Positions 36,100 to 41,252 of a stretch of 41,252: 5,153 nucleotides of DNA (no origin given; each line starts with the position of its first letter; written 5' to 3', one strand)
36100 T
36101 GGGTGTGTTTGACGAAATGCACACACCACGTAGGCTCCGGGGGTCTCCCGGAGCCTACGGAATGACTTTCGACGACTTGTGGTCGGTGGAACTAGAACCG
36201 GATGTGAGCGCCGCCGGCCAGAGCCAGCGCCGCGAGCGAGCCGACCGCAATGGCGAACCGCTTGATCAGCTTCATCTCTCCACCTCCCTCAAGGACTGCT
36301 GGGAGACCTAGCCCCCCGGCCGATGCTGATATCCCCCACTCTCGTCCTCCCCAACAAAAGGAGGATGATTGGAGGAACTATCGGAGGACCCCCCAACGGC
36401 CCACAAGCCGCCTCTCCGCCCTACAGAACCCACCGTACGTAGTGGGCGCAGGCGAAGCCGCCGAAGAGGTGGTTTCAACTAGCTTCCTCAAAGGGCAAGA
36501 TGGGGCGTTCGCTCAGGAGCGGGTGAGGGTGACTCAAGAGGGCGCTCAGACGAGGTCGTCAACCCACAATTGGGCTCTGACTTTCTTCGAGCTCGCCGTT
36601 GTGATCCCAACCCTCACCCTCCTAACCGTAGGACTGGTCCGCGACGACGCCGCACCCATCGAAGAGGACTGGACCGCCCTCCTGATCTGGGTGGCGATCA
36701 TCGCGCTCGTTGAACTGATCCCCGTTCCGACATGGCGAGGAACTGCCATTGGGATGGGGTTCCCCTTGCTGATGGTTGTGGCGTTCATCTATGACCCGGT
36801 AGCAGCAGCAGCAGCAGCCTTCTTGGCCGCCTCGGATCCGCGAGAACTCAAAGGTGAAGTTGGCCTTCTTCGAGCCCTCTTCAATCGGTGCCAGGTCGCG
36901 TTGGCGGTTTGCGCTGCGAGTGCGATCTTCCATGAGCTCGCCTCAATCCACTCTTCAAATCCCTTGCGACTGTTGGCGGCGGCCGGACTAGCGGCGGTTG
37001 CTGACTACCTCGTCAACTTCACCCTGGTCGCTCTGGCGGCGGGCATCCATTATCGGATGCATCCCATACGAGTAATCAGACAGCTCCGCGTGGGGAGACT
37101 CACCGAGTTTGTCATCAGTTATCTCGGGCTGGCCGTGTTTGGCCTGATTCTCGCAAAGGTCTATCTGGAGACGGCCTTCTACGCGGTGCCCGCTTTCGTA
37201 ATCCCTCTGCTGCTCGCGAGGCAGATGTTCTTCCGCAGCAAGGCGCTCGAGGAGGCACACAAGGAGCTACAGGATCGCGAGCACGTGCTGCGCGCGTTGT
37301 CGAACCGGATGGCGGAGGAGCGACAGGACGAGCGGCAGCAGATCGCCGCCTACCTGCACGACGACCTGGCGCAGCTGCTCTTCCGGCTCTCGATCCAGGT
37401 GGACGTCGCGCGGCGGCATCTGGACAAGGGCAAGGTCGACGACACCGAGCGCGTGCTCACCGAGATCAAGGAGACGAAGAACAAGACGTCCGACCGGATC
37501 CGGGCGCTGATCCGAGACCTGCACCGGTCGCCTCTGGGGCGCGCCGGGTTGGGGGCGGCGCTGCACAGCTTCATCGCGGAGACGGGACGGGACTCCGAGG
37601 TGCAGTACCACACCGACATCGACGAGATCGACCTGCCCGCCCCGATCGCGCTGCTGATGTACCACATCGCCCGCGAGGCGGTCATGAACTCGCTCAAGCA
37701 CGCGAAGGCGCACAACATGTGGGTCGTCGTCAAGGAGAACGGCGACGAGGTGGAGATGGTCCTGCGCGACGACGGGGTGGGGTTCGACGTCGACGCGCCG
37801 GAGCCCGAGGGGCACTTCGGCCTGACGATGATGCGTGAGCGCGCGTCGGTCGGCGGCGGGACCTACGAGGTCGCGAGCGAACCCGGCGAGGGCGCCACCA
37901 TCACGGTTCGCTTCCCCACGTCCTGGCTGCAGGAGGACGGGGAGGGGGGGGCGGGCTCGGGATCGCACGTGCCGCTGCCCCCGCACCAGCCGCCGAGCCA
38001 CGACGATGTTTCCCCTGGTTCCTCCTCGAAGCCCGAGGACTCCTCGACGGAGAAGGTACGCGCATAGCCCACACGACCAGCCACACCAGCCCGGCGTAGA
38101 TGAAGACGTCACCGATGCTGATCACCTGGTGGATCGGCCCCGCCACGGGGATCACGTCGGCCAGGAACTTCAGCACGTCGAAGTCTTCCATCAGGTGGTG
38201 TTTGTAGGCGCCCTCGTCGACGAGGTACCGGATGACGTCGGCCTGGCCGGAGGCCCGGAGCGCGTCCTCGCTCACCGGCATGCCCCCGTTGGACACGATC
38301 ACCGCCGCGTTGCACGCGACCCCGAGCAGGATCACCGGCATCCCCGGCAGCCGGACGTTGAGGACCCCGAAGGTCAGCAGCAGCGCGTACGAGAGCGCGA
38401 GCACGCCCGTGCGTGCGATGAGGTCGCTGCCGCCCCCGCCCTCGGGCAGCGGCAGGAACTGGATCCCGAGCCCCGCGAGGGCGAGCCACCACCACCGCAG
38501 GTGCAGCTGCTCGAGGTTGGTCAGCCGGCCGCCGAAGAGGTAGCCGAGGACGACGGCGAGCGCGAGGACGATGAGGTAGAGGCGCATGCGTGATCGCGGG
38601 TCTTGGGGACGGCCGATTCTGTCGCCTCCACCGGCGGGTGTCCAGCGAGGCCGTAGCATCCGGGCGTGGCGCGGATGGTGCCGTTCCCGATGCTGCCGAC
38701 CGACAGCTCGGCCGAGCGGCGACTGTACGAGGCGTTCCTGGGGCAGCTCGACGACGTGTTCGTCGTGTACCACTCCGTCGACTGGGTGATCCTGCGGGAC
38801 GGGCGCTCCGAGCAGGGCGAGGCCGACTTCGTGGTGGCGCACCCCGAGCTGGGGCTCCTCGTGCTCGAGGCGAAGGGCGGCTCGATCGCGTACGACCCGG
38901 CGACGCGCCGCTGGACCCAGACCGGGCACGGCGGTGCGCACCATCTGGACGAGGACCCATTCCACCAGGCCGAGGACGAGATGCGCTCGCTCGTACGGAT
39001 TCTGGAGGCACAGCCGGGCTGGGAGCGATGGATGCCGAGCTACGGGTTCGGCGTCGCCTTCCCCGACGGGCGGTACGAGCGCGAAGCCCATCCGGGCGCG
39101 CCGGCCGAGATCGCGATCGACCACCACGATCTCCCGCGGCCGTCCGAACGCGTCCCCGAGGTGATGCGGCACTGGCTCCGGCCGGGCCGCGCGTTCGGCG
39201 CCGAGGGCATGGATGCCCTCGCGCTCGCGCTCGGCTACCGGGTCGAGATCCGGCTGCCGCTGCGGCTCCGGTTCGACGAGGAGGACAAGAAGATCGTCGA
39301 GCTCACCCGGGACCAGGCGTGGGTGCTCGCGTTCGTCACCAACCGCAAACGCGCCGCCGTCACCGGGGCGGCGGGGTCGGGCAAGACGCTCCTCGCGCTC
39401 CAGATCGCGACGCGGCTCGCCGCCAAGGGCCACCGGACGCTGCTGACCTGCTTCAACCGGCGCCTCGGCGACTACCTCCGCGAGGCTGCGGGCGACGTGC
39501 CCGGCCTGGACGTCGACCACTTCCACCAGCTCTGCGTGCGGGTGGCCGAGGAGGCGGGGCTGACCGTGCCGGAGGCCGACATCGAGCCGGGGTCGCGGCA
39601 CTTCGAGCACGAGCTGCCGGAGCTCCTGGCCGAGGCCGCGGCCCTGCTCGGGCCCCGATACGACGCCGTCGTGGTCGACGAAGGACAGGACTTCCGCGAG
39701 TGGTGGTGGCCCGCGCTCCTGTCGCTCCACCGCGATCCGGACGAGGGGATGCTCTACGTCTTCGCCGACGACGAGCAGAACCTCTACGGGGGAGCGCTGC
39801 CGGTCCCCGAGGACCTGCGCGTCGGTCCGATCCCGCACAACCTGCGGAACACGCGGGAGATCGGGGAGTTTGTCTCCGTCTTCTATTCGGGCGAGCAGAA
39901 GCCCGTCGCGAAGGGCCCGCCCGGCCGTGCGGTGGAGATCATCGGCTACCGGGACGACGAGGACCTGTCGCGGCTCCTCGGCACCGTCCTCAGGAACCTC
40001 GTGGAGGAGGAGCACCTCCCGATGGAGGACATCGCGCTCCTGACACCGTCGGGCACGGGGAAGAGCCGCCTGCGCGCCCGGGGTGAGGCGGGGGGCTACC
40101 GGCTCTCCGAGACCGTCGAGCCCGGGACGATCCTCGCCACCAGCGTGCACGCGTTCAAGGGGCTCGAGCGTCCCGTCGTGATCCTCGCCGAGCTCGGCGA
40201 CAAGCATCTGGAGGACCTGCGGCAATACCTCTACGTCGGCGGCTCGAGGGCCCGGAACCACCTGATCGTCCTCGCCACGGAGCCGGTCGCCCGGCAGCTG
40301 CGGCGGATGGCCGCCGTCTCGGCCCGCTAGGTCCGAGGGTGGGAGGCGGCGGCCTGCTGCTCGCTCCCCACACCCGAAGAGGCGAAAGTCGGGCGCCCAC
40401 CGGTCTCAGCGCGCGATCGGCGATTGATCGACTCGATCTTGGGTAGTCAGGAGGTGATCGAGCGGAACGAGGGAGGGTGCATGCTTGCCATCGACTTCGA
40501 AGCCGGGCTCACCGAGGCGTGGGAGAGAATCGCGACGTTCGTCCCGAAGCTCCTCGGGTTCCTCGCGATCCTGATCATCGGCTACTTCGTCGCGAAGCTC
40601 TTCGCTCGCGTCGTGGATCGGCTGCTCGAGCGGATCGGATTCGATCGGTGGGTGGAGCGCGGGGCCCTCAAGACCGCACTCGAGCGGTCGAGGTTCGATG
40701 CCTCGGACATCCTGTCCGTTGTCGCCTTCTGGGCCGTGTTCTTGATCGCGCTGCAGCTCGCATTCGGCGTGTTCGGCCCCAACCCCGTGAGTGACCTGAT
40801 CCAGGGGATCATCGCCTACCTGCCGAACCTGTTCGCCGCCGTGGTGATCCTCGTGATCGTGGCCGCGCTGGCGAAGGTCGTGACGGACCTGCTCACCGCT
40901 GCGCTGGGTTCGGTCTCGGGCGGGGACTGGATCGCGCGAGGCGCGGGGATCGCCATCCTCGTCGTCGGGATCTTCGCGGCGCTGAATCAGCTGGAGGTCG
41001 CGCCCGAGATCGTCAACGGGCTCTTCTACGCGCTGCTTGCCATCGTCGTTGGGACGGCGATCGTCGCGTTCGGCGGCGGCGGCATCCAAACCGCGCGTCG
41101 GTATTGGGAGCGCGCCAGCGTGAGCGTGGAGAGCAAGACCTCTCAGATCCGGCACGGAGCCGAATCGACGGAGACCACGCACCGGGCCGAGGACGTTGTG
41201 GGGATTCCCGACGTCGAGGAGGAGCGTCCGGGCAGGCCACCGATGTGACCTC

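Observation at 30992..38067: Hypothesis: a secreted-peptide signalling cassette (micro-peptides + polytopic kinase + receiver + SARP-STAND-TPR receptor/activator)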

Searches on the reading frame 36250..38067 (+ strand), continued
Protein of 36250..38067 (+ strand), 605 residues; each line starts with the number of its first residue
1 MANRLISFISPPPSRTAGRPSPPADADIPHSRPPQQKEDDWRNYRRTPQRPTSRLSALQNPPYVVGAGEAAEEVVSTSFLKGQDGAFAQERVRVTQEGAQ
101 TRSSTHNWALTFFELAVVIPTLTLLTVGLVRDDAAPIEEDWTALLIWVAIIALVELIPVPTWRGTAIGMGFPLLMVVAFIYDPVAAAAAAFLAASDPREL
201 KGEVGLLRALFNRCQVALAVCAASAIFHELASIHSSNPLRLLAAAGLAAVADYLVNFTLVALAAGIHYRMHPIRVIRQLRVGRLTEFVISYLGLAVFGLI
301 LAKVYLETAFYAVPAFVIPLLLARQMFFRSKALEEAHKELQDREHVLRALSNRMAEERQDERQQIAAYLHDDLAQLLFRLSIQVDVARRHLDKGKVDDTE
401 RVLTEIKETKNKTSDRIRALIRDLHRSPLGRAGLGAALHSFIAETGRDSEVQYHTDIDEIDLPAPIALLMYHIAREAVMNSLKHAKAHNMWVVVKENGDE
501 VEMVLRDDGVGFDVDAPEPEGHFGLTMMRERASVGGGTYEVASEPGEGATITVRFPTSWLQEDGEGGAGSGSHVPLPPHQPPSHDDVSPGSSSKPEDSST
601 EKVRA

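Call 27: search_protein_families(library=pfam, proteins=[L002:8148-9587:+, L003:8174-9652:+, P0004, P0019], max_evalue=0.01)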
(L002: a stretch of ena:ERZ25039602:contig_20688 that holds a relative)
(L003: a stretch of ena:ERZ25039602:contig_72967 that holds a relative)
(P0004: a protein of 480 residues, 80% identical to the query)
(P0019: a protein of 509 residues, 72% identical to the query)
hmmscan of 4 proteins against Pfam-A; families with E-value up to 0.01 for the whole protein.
L002:8148-9587:+ (479 aa): 4 families
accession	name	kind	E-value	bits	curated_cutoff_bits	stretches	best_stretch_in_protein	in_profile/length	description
PF02518.31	HATPase_c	-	1.6e-12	48.3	26.4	1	384-474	4-110/111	Histidine kinase-, DNA gyrase B-, and HSP90-like ATPase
PF13581.12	HATPase_c_2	-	0.00016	22.1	27.4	1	389-471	35-108/127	Histidine kinase-like ATPase domain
PF07730.19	HisKA_3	-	0.002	19.1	24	1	277-343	1-66/68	Histidine kinase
PF20972.2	MASE9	-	0.0083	16.5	24.3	0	56-240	25-192/203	MASE9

L003:8174-9652:+ (492 aa): 4 families
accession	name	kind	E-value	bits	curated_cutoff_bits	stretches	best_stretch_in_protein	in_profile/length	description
PF02518.31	HATPase_c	-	1.1e-15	58.5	26.4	1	381-470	5-110/111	Histidine kinase-, DNA gyrase B-, and HSP90-like ATPase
PF13581.12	HATPase_c_2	-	3.2e-05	24.4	27.4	1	385-440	35-105/127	Histidine kinase-like ATPase domain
PF07730.19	HisKA_3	-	0.0001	23.2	24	1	273-339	1-66/68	Histidine kinase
PF13589.12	HATPase_c_3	-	0.0085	16.6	25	0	388-436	9-55/137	Histidine kinase-, DNA gyrase B-, and HSP90-like ATPase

P0004 (480 aa): 4 families
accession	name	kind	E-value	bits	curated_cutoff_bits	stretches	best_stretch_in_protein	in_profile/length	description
PF02518.31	HATPase_c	-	1.7e-13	51.4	26.4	1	376-464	5-109/111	Histidine kinase-, DNA gyrase B-, and HSP90-like ATPase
PF07730.19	HisKA_3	-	3.7e-07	31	24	1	268-334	1-66/68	Histidine kinase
PF20972.2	MASE9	-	1.8e-05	25.2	24.3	1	113-227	86-193/203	MASE9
PF13581.12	HATPase_c_2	-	0.00091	19.7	27.4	1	380-436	35-106/127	Histidine kinase-like ATPase domain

P0019 (509 aa): 4 families
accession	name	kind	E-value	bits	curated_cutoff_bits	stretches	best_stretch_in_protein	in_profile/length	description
PF02518.31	HATPase_c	-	1.7e-12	48.2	26.4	1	378-466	5-109/111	Histidine kinase-, DNA gyrase B-, and HSP90-like ATPase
PF07730.19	HisKA_3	-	1.1e-07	32.7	24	1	270-336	1-66/68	Histidine kinase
PF20972.2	MASE9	-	2.2e-06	28.2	24.3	1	82-232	54-191/203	MASE9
PF13581.12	HATPase_c_2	-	0.0019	18.6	27.4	1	382-439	35-107/127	Histidine kinase-like ATPase domain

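Call 66: search_protein_families(library=ncbifam, proteins=[L002:8148-9587:+], max_evalue=1)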
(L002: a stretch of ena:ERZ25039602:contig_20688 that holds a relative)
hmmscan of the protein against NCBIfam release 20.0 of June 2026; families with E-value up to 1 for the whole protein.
L002:8148-9587:+ (479 aa): 11 families
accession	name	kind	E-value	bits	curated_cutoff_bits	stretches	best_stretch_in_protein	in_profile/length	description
NF052443.1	SensHisKinMctS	equivalog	1.6e-20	72.9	700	1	245-473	220-448/457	two-component system sensor histidine kinase MctS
NF008184.0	PRK10935.1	equivalog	4.6e-19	68.5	553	1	276-471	362-557/565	nitrate/nitrite two-component system sensor histidine kinase NarQ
NF008649.0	PRK11644.1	equivalog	1.1e-17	63.9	408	1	281-472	307-495/499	signal transduction histidine-protein kinase/phosphatase UhpB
NF052531.1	Strep_LiaS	equivalog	3.1e-17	62.8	450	1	273-473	128-327/328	envelope stress sensor histidine kinase LiaS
NF007896.0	PRK10600.1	equivalog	8e-13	47.9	578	1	276-467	389-579/598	nitrate/nitrite two-component system sensor histidine kinase NarX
NF047786.1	his_kin_MadS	equivalog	8.1e-09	35.1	500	1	243-472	198-434/434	MadS family sensor histidine kinase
NF008298.1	PRK11086.1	subfamily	0.011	14.3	520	1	396-473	437-525/529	DcuS/MalK family sensor histidine kinase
NF007898.0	PRK10604.1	equivalog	0.042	13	478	1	393-434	327-367/433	two-component system sensor histidine kinase RstB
NF041336.1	CheA_Halo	equivalog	0.053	12.1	950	1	394-436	418-460/666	chemotaxis protein CheA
NF011874.0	PRK15347.1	equivalog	0.067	11.2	852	1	394-475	522-616/921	two component system sensor kinase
NF003144.0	PRK04069.1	equivalog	0.19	11.1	145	1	392-435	49-96/161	anti-sigma B factor RsbW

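Call 82: predict_structure(alignment_id=A4)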
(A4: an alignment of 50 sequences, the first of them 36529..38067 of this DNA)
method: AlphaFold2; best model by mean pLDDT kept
length: 512 residues; sequences in the alignment: 50
mean_pLDDT: 72.0   pTM: 0.49
mean pLDDT of the five models: 72.0, 71.3, 69.6, 69.3, 67.7
residues with pLDDT >= 90: 34; 70-90: 311; 50-70: 104; < 50: 63
segments of 3 or more residues with pLDDT < 50: 1-11, 425-428, 467-512
pLDDT, mean of each block of 10 residues (from residue 1): 35 75 90 77 68 87 66 68 89 89 76 85 91 90 88 90 85 80 64 74 85 77 75 74 76 70 61 60 70 81 82 76 64 61 80 76 78 77 81 81 85 80 54 75 79 81 59 27 32 28 29 30
secondary structure, 60 per line:
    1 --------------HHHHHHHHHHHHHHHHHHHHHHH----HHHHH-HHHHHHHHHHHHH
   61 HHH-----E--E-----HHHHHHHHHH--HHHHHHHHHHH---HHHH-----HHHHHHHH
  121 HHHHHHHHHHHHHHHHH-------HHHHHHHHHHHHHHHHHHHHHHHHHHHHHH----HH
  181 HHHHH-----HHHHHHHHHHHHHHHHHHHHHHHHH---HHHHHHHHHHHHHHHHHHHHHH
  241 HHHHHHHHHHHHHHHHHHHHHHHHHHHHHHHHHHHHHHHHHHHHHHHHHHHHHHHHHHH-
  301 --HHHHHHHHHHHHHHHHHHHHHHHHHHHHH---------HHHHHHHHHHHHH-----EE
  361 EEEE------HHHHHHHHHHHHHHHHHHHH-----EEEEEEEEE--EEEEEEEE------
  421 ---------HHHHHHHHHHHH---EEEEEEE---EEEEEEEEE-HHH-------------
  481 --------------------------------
elements in order: H15-37 H42-46 H48-63 H78-87 H90-100 H104-107 H113-137 H145-174 H179-185 H191-215 H219-299 H303-331 H341-353 E359-364 H371-390 E396-404 E407-414 H430-441 E445-451 E455-463

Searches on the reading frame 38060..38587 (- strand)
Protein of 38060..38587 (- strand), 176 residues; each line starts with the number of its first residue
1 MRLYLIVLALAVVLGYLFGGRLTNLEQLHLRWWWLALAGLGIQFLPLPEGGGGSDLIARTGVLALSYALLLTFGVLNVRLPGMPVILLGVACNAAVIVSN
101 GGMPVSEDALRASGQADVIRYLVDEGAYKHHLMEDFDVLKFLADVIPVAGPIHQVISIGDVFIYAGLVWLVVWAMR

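Call 27: search_protein_families(library=pfam, proteins=[window:38060-38587:-], max_evalue=0.01)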
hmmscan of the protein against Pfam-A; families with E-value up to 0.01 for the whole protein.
window:38060-38587:- (176 aa): 1 family
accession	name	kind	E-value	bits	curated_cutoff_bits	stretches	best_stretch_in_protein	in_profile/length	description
PF17248.7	DUF5317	-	3e-32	112.2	25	1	28-171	2-150/151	Family of unknown function (DUF5317)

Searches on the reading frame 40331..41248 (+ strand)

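Call 74: search_protein_families(library=pfam, proteins=[window:40331-41248:+], max_evalue=0.0001)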
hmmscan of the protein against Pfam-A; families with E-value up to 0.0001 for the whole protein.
window:40331-41248:+ (305 aa): 1 family
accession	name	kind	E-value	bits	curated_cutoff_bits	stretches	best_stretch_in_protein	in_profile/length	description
PF05552.17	MS_channel_1st_1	-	1.5e-24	86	22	2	60-106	3-49/50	Mechanosensitive ion channel, conserved TM helix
